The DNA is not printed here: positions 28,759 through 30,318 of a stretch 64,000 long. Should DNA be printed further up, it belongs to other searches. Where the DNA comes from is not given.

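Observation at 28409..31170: Coupled three-gene cassette: PfkB kinase, unknown 419-aa protein, LOG/TIGR00725-like protein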

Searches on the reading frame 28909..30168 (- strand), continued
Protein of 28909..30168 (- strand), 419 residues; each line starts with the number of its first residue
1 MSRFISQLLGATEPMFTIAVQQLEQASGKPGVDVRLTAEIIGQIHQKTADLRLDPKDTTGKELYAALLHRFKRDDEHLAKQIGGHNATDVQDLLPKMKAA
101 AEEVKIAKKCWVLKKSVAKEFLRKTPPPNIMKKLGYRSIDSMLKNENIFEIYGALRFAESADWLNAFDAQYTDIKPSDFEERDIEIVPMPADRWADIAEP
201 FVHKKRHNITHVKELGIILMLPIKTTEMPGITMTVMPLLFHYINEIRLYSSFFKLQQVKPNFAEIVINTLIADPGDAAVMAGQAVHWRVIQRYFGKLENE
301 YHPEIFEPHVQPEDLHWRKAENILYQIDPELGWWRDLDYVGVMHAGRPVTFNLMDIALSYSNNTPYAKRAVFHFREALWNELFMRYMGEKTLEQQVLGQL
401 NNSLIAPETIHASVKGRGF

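Call 53: search_protein_families(library=ncbifam, proteins=[L085:9263-10129:+, L085:6964-8004:+, L088:5997-6992:+, L029:4941-5945:+, L082:5422-6153:-], max_evalue=0.00001)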
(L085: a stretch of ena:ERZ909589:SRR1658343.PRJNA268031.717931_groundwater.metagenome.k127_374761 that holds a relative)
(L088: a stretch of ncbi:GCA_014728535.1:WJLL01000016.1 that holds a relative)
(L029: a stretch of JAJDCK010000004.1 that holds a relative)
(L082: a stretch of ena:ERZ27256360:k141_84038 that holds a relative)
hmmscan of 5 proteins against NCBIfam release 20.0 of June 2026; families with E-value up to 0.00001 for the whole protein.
L085:9263-10129:+ (288 aa): 20 families
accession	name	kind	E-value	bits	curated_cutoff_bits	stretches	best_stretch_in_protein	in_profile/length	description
TIGR01859.1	fruc_bis_ald_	equivalog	2.3e-72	244.1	343.05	1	3-286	3-277/282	class II fructose-1,6-bisphosphate aldolase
TIGR00167.1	cbbA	subfamily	9.9e-68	228.6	215.6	1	2-286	4-285/290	ketose-bisphosphate aldolase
NF009497.0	PRK12857.1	equivalog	2.3e-62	210.8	423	1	3-285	5-278/284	class II fructose-1,6-bisphosphate aldolase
NF006626.0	PRK09195.1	subfamily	1.6e-56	191.6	384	1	3-283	5-276/284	tagatose-bisphosphate aldolase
NF009374.0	PRK12737.1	subfamily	3e-56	190.5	383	1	3-283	5-276/284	tagatose-bisphosphate aldolase subunit GatY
TIGR01858.1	tag_bisphos_ald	equivalog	1.8e-54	184.7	443.55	1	2-282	2-273/282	tagatose bisphosphate family class II aldolase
NF005823.0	PRK07709.1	equivalog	1.1e-53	182.9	545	1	3-285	5-279/285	class II fructose-bisphosphate aldolase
NF006042.0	PRK08185.1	subfamily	1.1e-53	182.4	405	1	3-287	4-280/287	hypothetical protein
NF005284.0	PRK06801.1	equivalog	3.5e-53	180.8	406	1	3-287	5-282/286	ketose 1,6-bisphosphate aldolase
NF006376.0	PRK08610.1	equivalog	2.1e-51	175.4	527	1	3-285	5-279/286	class II fructose-bisphosphate aldolase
NF005943.0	PRK07998.1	equivalog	1.2e-49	169.3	364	1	5-287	7-277/283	class II aldolase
NF005288.0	PRK06806.1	equivalog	2.8e-48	164.5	396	1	3-251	5-242/281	class II fructose-bisphosphate aldolase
NF004493.0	PRK05835.1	equivalog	4.1e-44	151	558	1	5-231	6-226/307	class II fructose-bisphosphate aldolase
NF009375.0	PRK12738.1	equivalog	2.8e-43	148.2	542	1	3-282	5-275/286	tagatose-bisphosphate aldolase subunit KbaY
NF005481.0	PRK07084.1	equivalog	2.2e-39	135.5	511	1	5-224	16-235/324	class II fructose-bisphosphate aldolase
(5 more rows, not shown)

L085:6964-8004:+ (346 aa): 13 families
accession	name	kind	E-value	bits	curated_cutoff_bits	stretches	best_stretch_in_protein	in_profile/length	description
TIGR02152.1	D_ribokin_bact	equivalog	2.4e-29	102.6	299.65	1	56-331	32-297/298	ribokinase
TIGR04382.1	myo_inos_iolC_N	equivalog_domain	7.4e-19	68.1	300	2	194-327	182-302/309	5-dehydro-2-deoxygluconokinase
NF053626.1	RibKinHalex1628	equivalog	1.3e-15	57.7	330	1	49-310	28-268/293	ATP-dependent ribose-1-phosphate kinase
NF008353.0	PRK11142.1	equivalog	9.3e-15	54.9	341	1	56-331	36-300/307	ribokinase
NF006957.1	PRK09434.1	equivalog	7.9e-14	51.9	450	1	58-291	26-268/302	fructokinase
NF041134.1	R1P_kin_Thcocales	equivalog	7.8e-11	41.9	500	1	48-335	26-283/291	ADP-dependent ribose-1-phosphate kinase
NF041164.1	NucKinThplmales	equivalog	1.7e-10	40.6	450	1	59-287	38-255/295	nucleoside kinase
TIGR03168.1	1-PFK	subfamily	2.5e-10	39.8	216.4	1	48-314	24-285/305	hexose kinase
NF007321.0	PRK09813.1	equivalog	5.9e-10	39.1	247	1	217-286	166-237/261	fructoselysine 6-kinase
TIGR03828.1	pfkB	equivalog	4.1e-09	35.9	292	1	58-319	34-290/305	1-phosphofructokinase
NF052444.1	DhDoxglucKinKdgK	equivalog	7.6e-07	28.8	400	0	197-284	185-270/303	2-dehydro-3-deoxygluconokinase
NF041332.1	KDG_KDGal_kin_Halo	equivalog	8e-07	28.8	440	0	225-287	213-275/320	bifunctional 2-dehydro-3-deoxygluconokinase/2-dehydro-3-deoxygalactonokinase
NF040938.1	KDG_KDGal_kin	equivalog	6.4e-06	25.5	400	0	193-292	175-271/305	bifunctional 2-dehydro-3-deoxygluconokinase/2-dehydro-3-deoxygalactonokinase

L088:5997-6992:+ (331 aa): 20 families
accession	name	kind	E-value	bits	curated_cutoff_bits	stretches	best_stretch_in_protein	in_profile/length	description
TIGR02152.1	D_ribokin_bact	equivalog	1.2e-32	113.5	299.65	1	40-313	22-295/298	ribokinase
TIGR04382.1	myo_inos_iolC_N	equivalog_domain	3.4e-24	85.7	300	1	52-312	33-303/309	5-dehydro-2-deoxygluconokinase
TIGR03168.1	1-PFK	subfamily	3.4e-24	85.3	216.4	1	37-305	19-288/305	hexose kinase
NF053626.1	RibKinHalex1628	equivalog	5.5e-23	81.9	330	1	45-307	30-281/293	ATP-dependent ribose-1-phosphate kinase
NF008353.0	PRK11142.1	equivalog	1.2e-22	80.8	341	1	49-312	35-297/307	ribokinase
TIGR03828.1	pfkB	equivalog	3.3e-22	78.9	292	1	43-305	25-288/305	1-phosphofructokinase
NF006957.1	PRK09434.1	equivalog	4.8e-20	72.3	450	1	51-297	25-285/302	fructokinase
NF041134.1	R1P_kin_Thcocales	equivalog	7.5e-20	71.5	500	1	41-325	25-289/291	ADP-dependent ribose-1-phosphate kinase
TIGR02198.1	rfaE_dom_I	equivalog_domain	2.7e-16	59.6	345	1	160-305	163-303/315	D-glycero-beta-D-manno-heptose-7-phosphate kinase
NF041332.1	KDG_KDGal_kin_Halo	equivalog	7e-16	58.6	440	1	48-294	28-287/320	bifunctional 2-dehydro-3-deoxygluconokinase/2-dehydro-3-deoxygalactonokinase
NF007321.0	PRK09813.1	equivalog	6.8e-14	52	247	1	52-304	23-260/261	fructoselysine 6-kinase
NF040938.1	KDG_KDGal_kin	equivalog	1.1e-12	47.7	400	1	54-312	31-297/305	bifunctional 2-dehydro-3-deoxygluconokinase/2-dehydro-3-deoxygalactonokinase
NF052444.1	DhDoxglucKinKdgK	equivalog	1.8e-11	44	400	1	60-304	32-295/303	2-dehydro-3-deoxygluconokinase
NF049991.1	TagKinase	equivalog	2.7e-11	42.9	420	1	186-313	185-310/321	tagatose kinase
NF041164.1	NucKinThplmales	equivalog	7.3e-11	41.8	450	1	161-301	138-274/295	nucleoside kinase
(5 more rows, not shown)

L029:4941-5945:+ (334 aa): 18 families
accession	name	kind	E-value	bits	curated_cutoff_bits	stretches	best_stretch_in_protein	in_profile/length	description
TIGR04382.1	myo_inos_iolC_N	equivalog_domain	5.6e-26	91.5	300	2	190-322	181-309/309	5-dehydro-2-deoxygluconokinase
TIGR02152.1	D_ribokin_bact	equivalog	4.8e-23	81.9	299.65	2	193-320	171-298/298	ribokinase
NF040938.1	KDG_KDGal_kin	equivalog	2.1e-19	69.8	400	1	185-323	170-304/305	bifunctional 2-dehydro-3-deoxygluconokinase/2-dehydro-3-deoxygalactonokinase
NF053626.1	RibKinHalex1628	equivalog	1.2e-17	64.3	330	2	194-323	173-292/293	ATP-dependent ribose-1-phosphate kinase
NF041332.1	KDG_KDGal_kin_Halo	equivalog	1.4e-15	57.6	440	1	186-324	178-312/320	bifunctional 2-dehydro-3-deoxygluconokinase/2-dehydro-3-deoxygalactonokinase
NF049991.1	TagKinase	equivalog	2.5e-15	56.1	420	1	185-326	182-319/321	tagatose kinase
NF047869.1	myo_kin_aldol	exception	4.2e-15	55.1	600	2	56-111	40-95/586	bifunctional 5-dehydro-2-deoxygluconokinase/5-dehydro-2-deoxyphosphogluconate aldolase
NF007321.0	PRK09813.1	equivalog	4.5e-15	55.8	247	1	55-110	24-79/261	fructoselysine 6-kinase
NF041134.1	R1P_kin_Thcocales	equivalog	1.7e-14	54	500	1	54-321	35-281/291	ADP-dependent ribose-1-phosphate kinase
NF008353.0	PRK11142.1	equivalog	2.2e-14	53.7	341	1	194-324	175-305/307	ribokinase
NF006957.1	PRK09434.1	equivalog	3e-14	53.2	450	1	170-297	155-275/302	fructokinase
TIGR02198.1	rfaE_dom_I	equivalog_domain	1.6e-13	50.5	345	1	193-319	186-311/315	D-glycero-beta-D-manno-heptose-7-phosphate kinase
NF041633.1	trifunc_aldol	exception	5.5e-10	38.3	700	1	50-106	268-324/580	KHG/KDPG aldolase/sugar kinase fusion protein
TIGR03828.1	pfkB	equivalog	2.7e-09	36.5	292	1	204-323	183-300/305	1-phosphofructokinase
TIGR03168.1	1-PFK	subfamily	3.6e-09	36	216.4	1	204-323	183-300/305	hexose kinase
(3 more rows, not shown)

L082:5422-6153:- (243 aa): 3 families
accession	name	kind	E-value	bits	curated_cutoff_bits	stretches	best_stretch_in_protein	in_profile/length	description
TIGR00730.1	TIGR00730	subfamily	1.2e-36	126.1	96.35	1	48-214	2-168/178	TIGR00730 family Rossman fold protein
TIGR00725.1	TIGR00725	hypoth_equivalog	1.3e-14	53.9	106.9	1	49-164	4-115/159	TIGR00725 family protein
NF058542.1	CtkRMPhLog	equivalog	2.4e-11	43.9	300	1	59-177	12-132/177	cytokinin riboside 5'-monophosphate phosphoribohydrolase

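Call 66: predict_structure(alignment_id=A4)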
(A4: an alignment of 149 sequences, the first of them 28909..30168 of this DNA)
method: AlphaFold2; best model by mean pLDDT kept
length: 419 residues; sequences in the alignment: 149
mean_pLDDT: 83.8   pTM: 0.83
mean pLDDT of the five models: 83.8, 82.5, 81.6, 80.8, 80.4
residues with pLDDT >= 90: 258; 70-90: 79; 50-70: 35; < 50: 47
segments of 3 or more residues with pLDDT < 50: 273-280, 303-315, 398-419
pLDDT, mean of each block of 10 residues (from residue 1): 86 80 81 94 97 96 98 98 97 97 91 97 98 98 98 96 93 95 97 95 93 96 94 95 84 82 84 50 54 53 47 55 88 93 95 96 94 87 73 53 35 33
secondary structure, 60 per line:
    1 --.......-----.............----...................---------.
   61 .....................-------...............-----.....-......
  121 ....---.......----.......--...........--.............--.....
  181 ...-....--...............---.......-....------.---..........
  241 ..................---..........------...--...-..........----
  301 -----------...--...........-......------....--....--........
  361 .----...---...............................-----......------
elements in order: H3-9 H15-27 H32-50 H60-81 H90-103 E109-113 H115-124 H128-134 H139-145 H148-158 H161-173 E179-183 E185-188 H191-205 E209-212 E217-220 H231-258 H262-271 E278-280 E283-285 H287-296 H317-327 H329-334 E341-344 E347-350 H353-361 H372-402 H408-413

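Call 68: fold_search(model_id=the predicted structure, library=pdb)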
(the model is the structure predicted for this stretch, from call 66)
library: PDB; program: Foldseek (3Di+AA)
matches with E <= 10: 74; with E <= 0.001: 0
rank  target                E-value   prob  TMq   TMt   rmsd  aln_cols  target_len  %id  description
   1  7p5j_A                6.2e-01  0.04  0.10  0.11  34.1       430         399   11  Cryo-EM structure of human TTYH1 in GDN (released 2021-08-11)
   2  3o0y_B                9.0e-01  0.08  0.17  0.13  16.6       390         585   12  The crystal structure of the putative lipoprotein from Colwellia psychrerythraea (released 2010-09-22)
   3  5has_B                9.0e-01  0.02  0.10  0.10  28.3       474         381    8  Crystal structure of the N-terminal DCB-HUS domain of T. terrestris Sec7 (released 2016-01-27)
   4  6mgv_A                9.9e-01  0.02  0.11  0.08  25.9       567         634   10  Structure of mechanically activated ion channel OSCA1.2 in nanodisc (released 2018-11-14)
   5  9bon_B                1.4e+00  0.03  0.13  0.11  26.7       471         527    9  Crystal structure of glucosyltransferase (GTD) domain of TpeL (released 2024-08-07)
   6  5has_D                1.8e+00  0.02  0.10  0.12  26.8       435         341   10  Crystal structure of the N-terminal DCB-HUS domain of T. terrestris Sec7 (released 2016-01-27)
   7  8z0u                  1.8e+00  0.02  0.13  0.12  27.5       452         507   14  Human beta-catenin crystal structure (released 2024-05-22)
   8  5has_A                2.6e+00  0.02  0.11  0.12  26.3       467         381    9  Crystal structure of the N-terminal DCB-HUS domain of T. terrestris Sec7 (released 2016-01-27)
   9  9u82_A                2.6e+00  0.01  0.10  0.09  27.3       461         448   11  Cryo-EM structure of Leminorella grimontii GatC in the presence of D-xylose (released 2025-10-15)
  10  9mg8_B                3.0e+00  0.01  0.10  0.11  28.3       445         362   13  Crystal Structure of b-iTHR-110 (released 2025-12-17)
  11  8ta2_B                3.0e+00  0.01  0.13  0.12  24.2       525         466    8  Cryo-EM structure of the human CLC-2 chloride channel transmembrane domain with bound inhibitor AK-42 (released 2024-01-31)
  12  9hve_C                3.3e+00  0.02  0.08  0.09  20.6       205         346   13  Native human eIF2-eIF2B complex (released 2025-11-19)
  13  9kpp                  3.3e+00  0.02  0.12  0.12  20.7       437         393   10  Crystal structure of FrazP2 (released 2025-05-21)
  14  3msv_B                3.4e+00  0.01  0.10  0.12  27.0       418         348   13  The hypoxic regulator of sterol synthesis Nro1 is a nuclear import adaptor (released 2011-04-20)
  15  1t08_A                3.6e+00  0.02  0.14  0.12  30.8       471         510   10  Crystal structure of beta-catenin/ICAT helical domain/unphosphorylated APC R3 (released 2004-10-12)
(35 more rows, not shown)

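Call 70: find_related_loci(query=A6, collection=metagenome_contigs, flank=4000)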
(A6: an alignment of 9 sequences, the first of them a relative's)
Query A6 (346 aa) in metagenome_contigs; peptide patterns used: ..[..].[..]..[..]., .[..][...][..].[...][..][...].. (x = any residue, [..] = any of these).
600 stretches matched a pattern (row limit reached: there are more); 491 encode a relative of the query (tblastn E <= 1e-3); the best 80 are kept; 80 distinct loci.
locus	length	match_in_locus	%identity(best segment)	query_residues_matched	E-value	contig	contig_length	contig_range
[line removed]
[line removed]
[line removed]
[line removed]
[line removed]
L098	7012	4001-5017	66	1-346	5e-153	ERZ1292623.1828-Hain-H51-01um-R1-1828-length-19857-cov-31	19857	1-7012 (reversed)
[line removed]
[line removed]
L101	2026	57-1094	56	1-341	2e-136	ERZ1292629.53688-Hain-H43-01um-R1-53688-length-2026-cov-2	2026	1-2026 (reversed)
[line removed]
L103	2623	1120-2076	58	1-330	7e-133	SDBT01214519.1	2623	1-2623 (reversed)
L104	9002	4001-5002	58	1-341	2e-126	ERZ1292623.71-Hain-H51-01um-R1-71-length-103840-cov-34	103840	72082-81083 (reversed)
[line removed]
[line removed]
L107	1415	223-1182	56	1-331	2e-127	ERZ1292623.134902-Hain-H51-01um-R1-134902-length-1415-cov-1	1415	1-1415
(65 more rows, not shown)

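Call 85: search_solved_structures(query=A4, max_evalue=10)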
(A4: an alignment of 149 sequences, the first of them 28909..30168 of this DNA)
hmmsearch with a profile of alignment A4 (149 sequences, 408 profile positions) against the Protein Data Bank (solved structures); distinct sequences matched with E-value up to 10: 0.

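Call 86: search_protein_families(library=phrogs, proteins=[window:28909-30168:-, P0238, P0265], max_evalue=1)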
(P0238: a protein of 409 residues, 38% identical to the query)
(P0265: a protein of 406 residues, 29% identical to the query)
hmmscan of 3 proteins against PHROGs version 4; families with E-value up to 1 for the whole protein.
window:28909-30168:- (419 aa): 1 family
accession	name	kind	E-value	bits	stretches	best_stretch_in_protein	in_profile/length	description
phrog_16759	-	unknown function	0.069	14.5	1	97-122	12-36/58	-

P0238 (409 aa): 0 families

P0265 (406 aa): 0 families

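Call 89: find_encoding_contigs(protein=P0458, flank=6000, max_places=1)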
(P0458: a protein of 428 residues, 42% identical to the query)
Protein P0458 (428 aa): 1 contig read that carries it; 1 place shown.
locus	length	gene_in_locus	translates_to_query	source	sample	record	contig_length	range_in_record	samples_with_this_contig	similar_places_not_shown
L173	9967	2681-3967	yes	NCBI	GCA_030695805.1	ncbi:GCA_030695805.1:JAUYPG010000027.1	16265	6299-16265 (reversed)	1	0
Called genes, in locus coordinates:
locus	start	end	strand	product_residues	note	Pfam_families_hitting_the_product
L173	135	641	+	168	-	PF13274:SocA_Panacea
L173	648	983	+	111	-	-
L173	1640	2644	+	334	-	PF00294:PfkB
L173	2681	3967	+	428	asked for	-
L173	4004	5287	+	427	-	PF00437:T2SSE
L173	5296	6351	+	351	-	PF00482:T2SSF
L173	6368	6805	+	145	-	-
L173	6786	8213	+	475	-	PF08309:LVIVD (faint)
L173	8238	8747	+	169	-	-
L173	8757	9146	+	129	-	-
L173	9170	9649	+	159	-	-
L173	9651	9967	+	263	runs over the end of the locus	PF03462:PCRF, PF00472:RF-1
